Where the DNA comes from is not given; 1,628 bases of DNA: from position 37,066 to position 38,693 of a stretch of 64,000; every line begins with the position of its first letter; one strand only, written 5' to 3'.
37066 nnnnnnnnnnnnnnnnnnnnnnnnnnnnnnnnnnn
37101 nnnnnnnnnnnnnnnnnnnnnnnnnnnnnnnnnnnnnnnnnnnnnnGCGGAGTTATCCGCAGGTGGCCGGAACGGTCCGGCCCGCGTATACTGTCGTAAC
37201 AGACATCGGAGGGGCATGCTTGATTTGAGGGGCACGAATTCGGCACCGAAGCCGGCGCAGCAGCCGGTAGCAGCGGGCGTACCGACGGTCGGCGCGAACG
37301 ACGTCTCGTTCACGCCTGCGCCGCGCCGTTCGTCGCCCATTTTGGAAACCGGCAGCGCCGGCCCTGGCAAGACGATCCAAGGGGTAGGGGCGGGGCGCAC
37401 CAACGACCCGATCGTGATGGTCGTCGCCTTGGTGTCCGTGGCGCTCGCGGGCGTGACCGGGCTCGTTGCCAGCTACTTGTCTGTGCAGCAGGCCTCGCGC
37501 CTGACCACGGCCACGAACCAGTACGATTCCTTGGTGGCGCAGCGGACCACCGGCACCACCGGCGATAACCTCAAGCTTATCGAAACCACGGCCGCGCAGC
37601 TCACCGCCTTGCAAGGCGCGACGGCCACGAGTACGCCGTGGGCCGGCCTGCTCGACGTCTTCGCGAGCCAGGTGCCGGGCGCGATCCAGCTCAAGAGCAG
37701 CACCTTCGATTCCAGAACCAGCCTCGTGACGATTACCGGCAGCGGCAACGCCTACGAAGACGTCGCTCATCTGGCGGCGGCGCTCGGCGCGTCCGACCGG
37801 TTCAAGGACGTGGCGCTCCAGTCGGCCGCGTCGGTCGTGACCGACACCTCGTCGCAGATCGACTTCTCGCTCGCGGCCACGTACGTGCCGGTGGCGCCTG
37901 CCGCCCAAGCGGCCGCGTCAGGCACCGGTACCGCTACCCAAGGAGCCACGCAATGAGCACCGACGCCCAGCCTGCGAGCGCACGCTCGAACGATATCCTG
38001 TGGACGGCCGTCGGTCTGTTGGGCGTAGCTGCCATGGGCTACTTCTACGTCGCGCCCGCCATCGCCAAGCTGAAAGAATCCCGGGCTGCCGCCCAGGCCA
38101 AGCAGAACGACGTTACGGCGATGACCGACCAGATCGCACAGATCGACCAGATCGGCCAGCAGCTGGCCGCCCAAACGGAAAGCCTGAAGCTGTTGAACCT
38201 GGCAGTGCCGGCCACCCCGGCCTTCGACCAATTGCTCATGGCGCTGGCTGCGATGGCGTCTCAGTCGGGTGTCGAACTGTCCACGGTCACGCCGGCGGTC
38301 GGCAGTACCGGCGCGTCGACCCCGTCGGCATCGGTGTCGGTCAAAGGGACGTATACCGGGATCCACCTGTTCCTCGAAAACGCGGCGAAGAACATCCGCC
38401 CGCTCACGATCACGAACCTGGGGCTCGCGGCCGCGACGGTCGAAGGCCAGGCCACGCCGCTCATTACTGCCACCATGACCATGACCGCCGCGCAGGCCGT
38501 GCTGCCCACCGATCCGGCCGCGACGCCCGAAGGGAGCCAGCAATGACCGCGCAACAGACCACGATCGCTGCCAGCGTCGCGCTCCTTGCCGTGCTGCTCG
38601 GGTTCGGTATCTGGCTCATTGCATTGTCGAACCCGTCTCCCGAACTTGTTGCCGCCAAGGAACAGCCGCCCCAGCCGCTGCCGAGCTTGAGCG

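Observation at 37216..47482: Complete secretin-less type IV pilus locus with three major-pilin paralogs, four ATPase/platform genes, and no pilM or pilQ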

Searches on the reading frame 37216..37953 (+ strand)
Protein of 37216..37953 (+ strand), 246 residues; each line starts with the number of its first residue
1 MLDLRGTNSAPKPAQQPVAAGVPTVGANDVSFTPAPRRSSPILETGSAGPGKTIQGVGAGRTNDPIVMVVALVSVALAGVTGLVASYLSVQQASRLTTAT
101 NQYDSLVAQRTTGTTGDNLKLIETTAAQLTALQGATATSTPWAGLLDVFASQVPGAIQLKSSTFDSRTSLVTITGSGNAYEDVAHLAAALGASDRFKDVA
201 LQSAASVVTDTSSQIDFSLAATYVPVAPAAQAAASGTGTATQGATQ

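Call 6: search_protein_families(library=pfam, max_evalue=0.1, proteins=[window:37216-37953:+])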
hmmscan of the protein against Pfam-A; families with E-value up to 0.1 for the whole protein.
window:37216-37953:+ (246 aa): 1 family
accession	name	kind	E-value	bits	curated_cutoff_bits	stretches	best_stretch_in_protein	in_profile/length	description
PF05137.18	PilN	-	7.9e-08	32.7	22.8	1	145-222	2-77/78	Fimbrial assembly protein (PilN)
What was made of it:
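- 37216..37956 (+): PilN-like bitopic protein. It has a 63-aa cytoplasmic tail beginning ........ and lacks the INLLP PilM-binding motif. PF05137, E 8e-8 (call 6).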

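Call 35: find_homologous_proteins(query=A1, max_evalue=0.001)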
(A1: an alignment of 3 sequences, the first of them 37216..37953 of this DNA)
Query A1 (3 sequences) (246 aa, profile of the alignment): 6 proteins with E <= 0.001 among 8000 candidates.
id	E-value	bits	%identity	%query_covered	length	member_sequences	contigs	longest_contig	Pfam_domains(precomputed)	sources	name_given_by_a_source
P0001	4.6e-95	335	23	72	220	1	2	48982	-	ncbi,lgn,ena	-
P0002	1.6e-89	317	28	52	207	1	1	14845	PF05137.19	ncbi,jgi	-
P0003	1.0e-87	311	100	100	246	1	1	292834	PF05137.19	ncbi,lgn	-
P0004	1.9e-37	147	53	100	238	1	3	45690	PF05137.19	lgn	-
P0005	6.2e-36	142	51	100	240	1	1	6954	PF05137.19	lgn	-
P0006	2.1e-35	140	54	92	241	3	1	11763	PF05137.19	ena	-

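Call 36: find_encoding_contigs(protein=P0003, flank=10000, max_places=4)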
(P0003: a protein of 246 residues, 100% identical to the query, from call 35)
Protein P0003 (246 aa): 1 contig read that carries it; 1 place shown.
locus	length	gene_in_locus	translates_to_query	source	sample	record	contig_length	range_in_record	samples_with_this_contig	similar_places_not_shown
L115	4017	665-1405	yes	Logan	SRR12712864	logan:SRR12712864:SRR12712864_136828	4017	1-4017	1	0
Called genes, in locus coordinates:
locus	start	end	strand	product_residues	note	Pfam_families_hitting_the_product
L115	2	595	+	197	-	?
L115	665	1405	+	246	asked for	PF05137:PilN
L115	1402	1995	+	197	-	PF04350:PilO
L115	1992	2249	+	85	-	-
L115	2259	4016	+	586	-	?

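Call 37: find_encoding_contigs(protein=P0004, flank=10000, max_places=4)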
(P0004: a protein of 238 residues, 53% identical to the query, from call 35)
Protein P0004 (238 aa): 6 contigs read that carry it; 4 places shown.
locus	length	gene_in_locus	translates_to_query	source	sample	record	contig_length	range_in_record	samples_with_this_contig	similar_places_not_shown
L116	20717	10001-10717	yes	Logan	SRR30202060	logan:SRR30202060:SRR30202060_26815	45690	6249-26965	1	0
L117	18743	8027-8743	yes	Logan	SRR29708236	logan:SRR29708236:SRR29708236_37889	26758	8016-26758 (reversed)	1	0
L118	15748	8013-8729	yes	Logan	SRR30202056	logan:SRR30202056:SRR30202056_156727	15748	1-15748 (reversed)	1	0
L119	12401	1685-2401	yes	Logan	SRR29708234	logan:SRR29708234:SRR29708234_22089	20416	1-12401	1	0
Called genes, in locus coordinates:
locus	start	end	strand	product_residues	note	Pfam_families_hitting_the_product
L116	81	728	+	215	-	PF13177:DNA_pol3_delta2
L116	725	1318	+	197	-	PF13432:TPR_16, PF13414:TPR_11, PF14559:TPR_19 (weak), PF13431:TPR_17 (weak), PF00515:TPR_1 (weak), PF07719:TPR_2 (weak), PF13432:TPR_16, PF07719:TPR_2 (weak), +4 more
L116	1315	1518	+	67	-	PF06803:DUF1232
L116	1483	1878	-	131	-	PF00293:NUDIX, PF14815:NUDIX_4 (weak)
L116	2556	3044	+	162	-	-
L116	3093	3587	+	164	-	-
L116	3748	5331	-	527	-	PF13860:FlgD_ig (faint), PF00801:PKD, PF18911:PKD_4, PF00801:PKD, PF18911:PKD_4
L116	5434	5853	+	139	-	-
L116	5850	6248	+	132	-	PF10861:DUF2784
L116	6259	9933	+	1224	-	-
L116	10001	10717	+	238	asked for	PF05137:PilN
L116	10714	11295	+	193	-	-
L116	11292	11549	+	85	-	-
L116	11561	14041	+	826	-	PF05157:MshEN, PF00437:T2SSE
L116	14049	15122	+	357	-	PF00437:T2SSE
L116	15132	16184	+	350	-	PF00482:T2SSF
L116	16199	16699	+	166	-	PF07963:N_methyl (weak)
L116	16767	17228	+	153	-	PF07963:N_methyl, PF11773:ComGE (weak)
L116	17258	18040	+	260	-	PF06750:A24_N_bact, PF01478:Peptidase_A24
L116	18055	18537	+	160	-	PF07963:N_methyl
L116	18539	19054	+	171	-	PF07963:N_methyl (weak)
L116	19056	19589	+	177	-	-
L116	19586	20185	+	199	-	-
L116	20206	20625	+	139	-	PF00075:RNase_H, PF13456:RVT_3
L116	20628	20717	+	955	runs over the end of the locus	PF00133:tRNA-synt_1, PF09334:tRNA-synt_1g (weak), PF08264:Anticodon_1, PF19302:DUF5915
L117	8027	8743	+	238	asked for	PF05137:PilN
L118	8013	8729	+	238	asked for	PF05137:PilN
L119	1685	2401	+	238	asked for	PF05137:PilN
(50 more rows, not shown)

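Call 38: find_encoding_contigs(protein=P0006, flank=10000, max_places=4)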
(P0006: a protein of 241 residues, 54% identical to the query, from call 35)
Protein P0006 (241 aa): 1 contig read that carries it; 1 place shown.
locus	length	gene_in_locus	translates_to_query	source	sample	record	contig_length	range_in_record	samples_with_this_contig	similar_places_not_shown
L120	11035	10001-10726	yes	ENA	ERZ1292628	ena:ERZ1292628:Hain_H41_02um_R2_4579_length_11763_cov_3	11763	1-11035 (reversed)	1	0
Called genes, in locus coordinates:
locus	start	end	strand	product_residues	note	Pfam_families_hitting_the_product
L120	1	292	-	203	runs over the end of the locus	PF02163:Peptidase_M50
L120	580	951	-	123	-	PF13451:zf_Tbcl, PF23477:zf_Tbcl_2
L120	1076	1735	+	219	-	PF13177:DNA_pol3_delta2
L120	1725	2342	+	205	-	PF13424:TPR_12 (faint), PF23914:TPR_CcmH_CycH (faint), PF13414:TPR_11 (weak), PF13432:TPR_16, PF13431:TPR_17 (weak), PF00515:TPR_1 (weak), PF07719:TPR_2 (weak), PF13432:TPR_16, +5 more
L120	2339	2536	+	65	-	PF06803:DUF1232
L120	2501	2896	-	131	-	PF00293:NUDIX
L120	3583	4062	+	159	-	-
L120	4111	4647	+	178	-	-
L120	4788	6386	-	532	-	PF18911:PKD_4, PF00801:PKD, PF18911:PKD_4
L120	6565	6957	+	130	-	-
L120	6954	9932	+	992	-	-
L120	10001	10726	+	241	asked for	PF05137:PilN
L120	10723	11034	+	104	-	?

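Call 44: search_protein_families(library=ncbifam, max_evalue=0.01, proteins=[window:37216-37953:+])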
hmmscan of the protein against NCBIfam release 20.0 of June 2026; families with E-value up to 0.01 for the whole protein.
window:37216-37953:+ (246 aa): 0 families

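Call 48: search_protein_families(library=pfam, max_evalue=0.01, proteins=[L116:6259-9930:+, L120:6954-9929:+])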
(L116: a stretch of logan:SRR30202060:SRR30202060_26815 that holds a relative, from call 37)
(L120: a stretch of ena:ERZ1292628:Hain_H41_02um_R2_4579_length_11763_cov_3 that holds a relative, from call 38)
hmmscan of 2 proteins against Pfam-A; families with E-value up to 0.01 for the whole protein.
L116:6259-9930:+ (1224 aa): 0 families

L120:6954-9929:+ (992 aa): 0 families

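Call 67: search_protein_representatives(alignment_id=A5)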
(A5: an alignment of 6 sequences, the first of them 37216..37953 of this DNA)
Query: 6 sequences, 238 profile positions. Proteins with E-value up to 0.001 (for the whole library): 1888; up to 1e-10: 108; up to 1e-30: 6. The best 150 are listed.
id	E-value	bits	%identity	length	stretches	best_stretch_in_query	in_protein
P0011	1.0e-78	280.4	-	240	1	1-230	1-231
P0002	1.0e-64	234.6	-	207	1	1-232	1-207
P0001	3.4e-57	209.9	-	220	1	1-238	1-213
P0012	5.6e-41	156.9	-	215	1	33-230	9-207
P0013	4.3e-38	147.4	-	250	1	1-222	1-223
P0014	7.3e-31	123.7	-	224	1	1-226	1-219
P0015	4.2e-29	118.0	-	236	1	1-220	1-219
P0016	4.7e-28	114.6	-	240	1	1-226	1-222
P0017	6.9e-28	114.0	-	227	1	21-236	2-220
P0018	4.0e-26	108.2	-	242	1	10-231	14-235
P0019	8.0e-26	107.2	-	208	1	50-222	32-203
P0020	8.0e-24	100.7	-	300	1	35-225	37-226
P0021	2.1e-23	99.3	-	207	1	51-223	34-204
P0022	6.2e-23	97.8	-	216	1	42-225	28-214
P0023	1.3e-22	96.8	-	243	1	36-230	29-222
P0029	2.5e-20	89.3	-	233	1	1-227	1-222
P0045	1.0e-15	74.2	-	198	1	64-221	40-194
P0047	2.9e-15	72.7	-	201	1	58-232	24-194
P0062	1.1e-13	67.6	-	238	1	68-230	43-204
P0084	8.9e-12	61.3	-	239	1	1-209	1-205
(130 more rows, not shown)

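Call 70: find_encoding_contigs(protein=P0029, flank=8000, max_places=1)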
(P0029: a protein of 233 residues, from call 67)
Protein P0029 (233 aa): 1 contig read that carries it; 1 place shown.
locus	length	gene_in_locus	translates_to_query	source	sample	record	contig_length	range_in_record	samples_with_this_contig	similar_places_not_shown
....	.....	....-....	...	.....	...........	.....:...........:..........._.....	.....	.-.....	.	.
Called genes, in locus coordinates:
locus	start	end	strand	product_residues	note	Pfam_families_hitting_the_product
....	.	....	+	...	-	?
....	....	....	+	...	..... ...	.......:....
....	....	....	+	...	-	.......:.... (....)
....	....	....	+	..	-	-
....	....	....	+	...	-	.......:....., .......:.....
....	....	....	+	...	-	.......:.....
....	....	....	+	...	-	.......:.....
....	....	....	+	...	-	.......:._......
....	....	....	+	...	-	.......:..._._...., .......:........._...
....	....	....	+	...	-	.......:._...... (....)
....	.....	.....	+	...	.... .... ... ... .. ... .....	-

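Call 71: find_encoding_contigs(protein=P0045, flank=8000, max_places=1)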
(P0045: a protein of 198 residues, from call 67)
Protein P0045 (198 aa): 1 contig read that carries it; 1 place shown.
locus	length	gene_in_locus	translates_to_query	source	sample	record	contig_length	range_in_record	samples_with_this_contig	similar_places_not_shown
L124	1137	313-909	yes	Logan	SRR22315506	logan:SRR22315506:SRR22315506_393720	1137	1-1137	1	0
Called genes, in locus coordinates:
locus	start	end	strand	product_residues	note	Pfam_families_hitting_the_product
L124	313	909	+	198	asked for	PF05137:PilN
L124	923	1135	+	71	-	?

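Call 72: find_encoding_contigs(protein=P0014, flank=8000, max_places=1)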
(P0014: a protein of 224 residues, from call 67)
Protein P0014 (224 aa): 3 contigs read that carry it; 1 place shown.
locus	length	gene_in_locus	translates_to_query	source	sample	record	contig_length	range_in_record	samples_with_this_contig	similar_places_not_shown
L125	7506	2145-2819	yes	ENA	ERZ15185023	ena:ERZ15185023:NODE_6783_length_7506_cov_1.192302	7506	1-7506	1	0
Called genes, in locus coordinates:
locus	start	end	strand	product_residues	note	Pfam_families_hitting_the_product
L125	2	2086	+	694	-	?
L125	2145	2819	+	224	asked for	PF05137:PilN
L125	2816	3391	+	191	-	PF04350:PilO (weak)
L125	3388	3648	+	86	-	-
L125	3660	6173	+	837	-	PF05157:MshEN, PF00437:T2SSE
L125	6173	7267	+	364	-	PF00437:T2SSE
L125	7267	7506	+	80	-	?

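Call 73: find_encoding_contigs(protein=P0047, flank=8000, max_places=1)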
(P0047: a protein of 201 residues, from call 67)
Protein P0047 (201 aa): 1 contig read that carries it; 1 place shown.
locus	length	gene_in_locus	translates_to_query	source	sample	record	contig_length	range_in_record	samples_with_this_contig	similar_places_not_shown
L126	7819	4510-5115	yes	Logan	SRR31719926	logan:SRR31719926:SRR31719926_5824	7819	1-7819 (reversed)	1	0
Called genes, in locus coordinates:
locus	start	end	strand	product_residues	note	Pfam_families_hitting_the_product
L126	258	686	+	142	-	PF01161:PBP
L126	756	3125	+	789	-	-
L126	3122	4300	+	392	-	-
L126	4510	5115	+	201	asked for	PF05137:PilN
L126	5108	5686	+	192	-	PF04350:PilO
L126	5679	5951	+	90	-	-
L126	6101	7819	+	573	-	?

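Call 87: find_encoding_contigs(protein=P0084, flank=8000, max_places=1)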
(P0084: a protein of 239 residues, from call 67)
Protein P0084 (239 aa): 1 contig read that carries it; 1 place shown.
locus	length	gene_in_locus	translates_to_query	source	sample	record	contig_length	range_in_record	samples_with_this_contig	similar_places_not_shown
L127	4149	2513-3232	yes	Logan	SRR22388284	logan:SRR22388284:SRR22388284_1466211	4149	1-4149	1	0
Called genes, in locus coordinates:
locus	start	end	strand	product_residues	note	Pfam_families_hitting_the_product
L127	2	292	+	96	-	?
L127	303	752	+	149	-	-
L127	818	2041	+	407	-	-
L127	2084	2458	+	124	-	PF05635:23S_rRNA_IVP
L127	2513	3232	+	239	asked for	PF05137:PilN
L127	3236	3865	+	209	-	PF04350:PilO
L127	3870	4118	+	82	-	-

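Call 88: find_encoding_contigs(protein=P0062, flank=8000, max_places=1)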
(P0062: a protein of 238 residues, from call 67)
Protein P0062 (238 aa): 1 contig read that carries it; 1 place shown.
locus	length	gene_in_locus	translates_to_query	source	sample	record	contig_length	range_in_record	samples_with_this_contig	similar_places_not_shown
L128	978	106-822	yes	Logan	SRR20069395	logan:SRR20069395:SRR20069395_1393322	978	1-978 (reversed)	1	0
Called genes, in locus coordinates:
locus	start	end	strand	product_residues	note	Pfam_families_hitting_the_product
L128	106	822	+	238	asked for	PF05137:PilN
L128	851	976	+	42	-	?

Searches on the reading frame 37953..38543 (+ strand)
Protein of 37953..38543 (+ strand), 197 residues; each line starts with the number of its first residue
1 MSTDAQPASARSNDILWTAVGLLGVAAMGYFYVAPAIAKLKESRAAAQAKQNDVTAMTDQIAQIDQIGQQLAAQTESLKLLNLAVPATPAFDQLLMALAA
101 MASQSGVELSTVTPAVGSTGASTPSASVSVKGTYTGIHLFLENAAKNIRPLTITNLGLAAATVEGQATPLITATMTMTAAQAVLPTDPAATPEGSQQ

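Call 6: search_protein_families(library=pfam, max_evalue=0.1, proteins=[window:37953-38543:+])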
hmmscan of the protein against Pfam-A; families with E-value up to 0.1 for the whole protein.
window:37953-38543:+ (197 aa): 2 families
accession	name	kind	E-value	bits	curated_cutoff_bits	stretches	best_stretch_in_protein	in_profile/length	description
PF04350.18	PilO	-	2.9e-08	34.4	22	1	40-167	1-128/145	Pilus assembly protein, PilO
PF04612.17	T2SSM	-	0.00071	20.3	27.8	1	16-82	18-85/160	Type II secretion system (T2SS), protein M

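Call 44: search_protein_families(library=ncbifam, max_evalue=0.01, proteins=[window:37953-38543:+])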
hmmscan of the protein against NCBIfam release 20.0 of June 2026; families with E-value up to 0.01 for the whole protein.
window:37953-38543:+ (197 aa): 1 family
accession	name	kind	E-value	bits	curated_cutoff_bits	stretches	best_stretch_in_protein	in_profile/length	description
NF040576.1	T2SS_GspM_XpsM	equivalog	0.00034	20.3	60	1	17-132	2-124/180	type II secretion system protein GspM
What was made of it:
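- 37953..38546 (+): PilO. PF04350, E 3e-8, and weak GspM similarity (calls 6, 44).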
